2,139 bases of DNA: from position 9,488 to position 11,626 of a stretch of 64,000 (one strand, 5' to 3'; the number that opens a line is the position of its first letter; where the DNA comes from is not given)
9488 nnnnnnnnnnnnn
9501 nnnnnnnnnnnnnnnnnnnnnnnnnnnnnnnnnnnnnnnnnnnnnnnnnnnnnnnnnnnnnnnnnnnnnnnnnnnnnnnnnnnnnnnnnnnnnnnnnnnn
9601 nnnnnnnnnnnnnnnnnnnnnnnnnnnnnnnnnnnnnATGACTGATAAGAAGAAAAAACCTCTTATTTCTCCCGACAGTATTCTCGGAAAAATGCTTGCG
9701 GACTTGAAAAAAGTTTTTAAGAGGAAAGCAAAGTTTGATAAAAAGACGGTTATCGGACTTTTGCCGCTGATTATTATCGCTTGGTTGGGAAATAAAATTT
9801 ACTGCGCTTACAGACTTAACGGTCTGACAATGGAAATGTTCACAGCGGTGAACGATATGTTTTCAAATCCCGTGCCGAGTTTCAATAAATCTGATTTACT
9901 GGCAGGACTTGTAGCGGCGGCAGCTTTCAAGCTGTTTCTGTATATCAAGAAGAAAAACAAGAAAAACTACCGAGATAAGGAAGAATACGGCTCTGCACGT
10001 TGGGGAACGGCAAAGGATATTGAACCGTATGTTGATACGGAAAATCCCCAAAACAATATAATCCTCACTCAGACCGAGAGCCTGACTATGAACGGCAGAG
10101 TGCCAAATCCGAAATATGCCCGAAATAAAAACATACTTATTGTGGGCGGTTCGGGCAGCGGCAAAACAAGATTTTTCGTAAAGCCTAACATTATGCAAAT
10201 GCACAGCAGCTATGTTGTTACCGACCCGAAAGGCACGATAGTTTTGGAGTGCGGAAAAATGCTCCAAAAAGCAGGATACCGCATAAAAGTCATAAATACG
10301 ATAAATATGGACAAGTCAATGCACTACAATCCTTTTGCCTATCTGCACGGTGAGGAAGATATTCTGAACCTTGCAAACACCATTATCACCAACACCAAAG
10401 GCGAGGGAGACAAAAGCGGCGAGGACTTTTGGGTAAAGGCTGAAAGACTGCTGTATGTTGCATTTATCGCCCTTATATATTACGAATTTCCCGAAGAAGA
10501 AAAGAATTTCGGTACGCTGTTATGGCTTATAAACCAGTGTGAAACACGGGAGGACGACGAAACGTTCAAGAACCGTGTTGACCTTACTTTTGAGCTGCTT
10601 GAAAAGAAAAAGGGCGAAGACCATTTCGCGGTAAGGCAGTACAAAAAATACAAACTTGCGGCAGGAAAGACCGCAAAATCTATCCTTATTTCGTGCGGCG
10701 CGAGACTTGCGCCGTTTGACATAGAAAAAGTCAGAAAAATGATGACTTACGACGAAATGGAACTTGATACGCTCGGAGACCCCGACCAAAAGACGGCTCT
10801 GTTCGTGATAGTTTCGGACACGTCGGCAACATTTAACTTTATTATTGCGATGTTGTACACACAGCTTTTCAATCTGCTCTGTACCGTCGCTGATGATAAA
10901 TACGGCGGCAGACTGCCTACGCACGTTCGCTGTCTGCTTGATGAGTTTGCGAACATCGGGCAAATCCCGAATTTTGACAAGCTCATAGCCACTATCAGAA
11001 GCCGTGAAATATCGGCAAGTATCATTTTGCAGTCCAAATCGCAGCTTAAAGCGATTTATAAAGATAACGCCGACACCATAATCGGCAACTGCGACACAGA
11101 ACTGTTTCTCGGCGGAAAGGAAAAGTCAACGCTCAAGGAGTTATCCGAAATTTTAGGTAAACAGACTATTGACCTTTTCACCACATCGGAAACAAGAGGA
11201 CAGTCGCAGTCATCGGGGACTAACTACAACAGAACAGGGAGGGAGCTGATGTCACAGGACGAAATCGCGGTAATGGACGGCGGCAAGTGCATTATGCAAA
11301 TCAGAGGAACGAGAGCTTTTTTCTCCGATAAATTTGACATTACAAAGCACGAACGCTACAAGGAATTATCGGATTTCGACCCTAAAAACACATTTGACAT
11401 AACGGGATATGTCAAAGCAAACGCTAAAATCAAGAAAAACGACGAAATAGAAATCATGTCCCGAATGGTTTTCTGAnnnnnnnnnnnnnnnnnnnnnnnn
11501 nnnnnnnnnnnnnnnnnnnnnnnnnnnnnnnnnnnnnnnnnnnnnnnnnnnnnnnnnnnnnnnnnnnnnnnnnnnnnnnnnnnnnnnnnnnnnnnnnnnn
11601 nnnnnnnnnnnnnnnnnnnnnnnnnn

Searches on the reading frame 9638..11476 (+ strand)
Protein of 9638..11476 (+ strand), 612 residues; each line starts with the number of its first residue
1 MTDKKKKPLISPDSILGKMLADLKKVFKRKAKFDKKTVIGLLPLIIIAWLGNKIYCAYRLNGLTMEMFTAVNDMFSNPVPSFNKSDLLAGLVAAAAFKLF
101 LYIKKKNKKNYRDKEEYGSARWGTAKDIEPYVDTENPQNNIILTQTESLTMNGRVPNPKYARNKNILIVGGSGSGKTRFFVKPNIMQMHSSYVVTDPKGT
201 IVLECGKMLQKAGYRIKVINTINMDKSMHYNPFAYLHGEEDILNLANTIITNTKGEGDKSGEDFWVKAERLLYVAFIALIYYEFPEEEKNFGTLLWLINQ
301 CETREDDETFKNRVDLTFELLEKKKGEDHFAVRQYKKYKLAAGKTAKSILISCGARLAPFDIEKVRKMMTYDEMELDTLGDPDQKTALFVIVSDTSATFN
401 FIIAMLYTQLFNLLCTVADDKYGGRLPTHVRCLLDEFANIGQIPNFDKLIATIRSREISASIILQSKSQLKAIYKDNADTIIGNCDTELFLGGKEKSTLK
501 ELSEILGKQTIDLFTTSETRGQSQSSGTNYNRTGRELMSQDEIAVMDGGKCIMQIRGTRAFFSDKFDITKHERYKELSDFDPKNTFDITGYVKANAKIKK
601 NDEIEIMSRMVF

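Call 92: search_protein_families(library=pfam, proteins=[window:9638-11476:+], max_evalue=0.00001)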
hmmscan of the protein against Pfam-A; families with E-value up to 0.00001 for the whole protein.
window:9638-11476:+ (612 aa): 3 families
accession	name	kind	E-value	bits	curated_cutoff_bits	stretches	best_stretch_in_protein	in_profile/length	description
PF02534.20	T4SS-DNA_transf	-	2.1e-58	198.8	20.1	1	152-563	35-440/468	Type IV secretory system Conjugative DNA transfer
PF12696.13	TraG-D_C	-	3.4e-38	130.9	22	1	429-547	1-125/126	TraM recognition site of TraD and TraG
PF10412.15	TrwB_AAD_bind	-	9.4e-22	77.9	20.5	2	431-554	247-374/387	Type IV secretion-system coupling protein DNA-binding domain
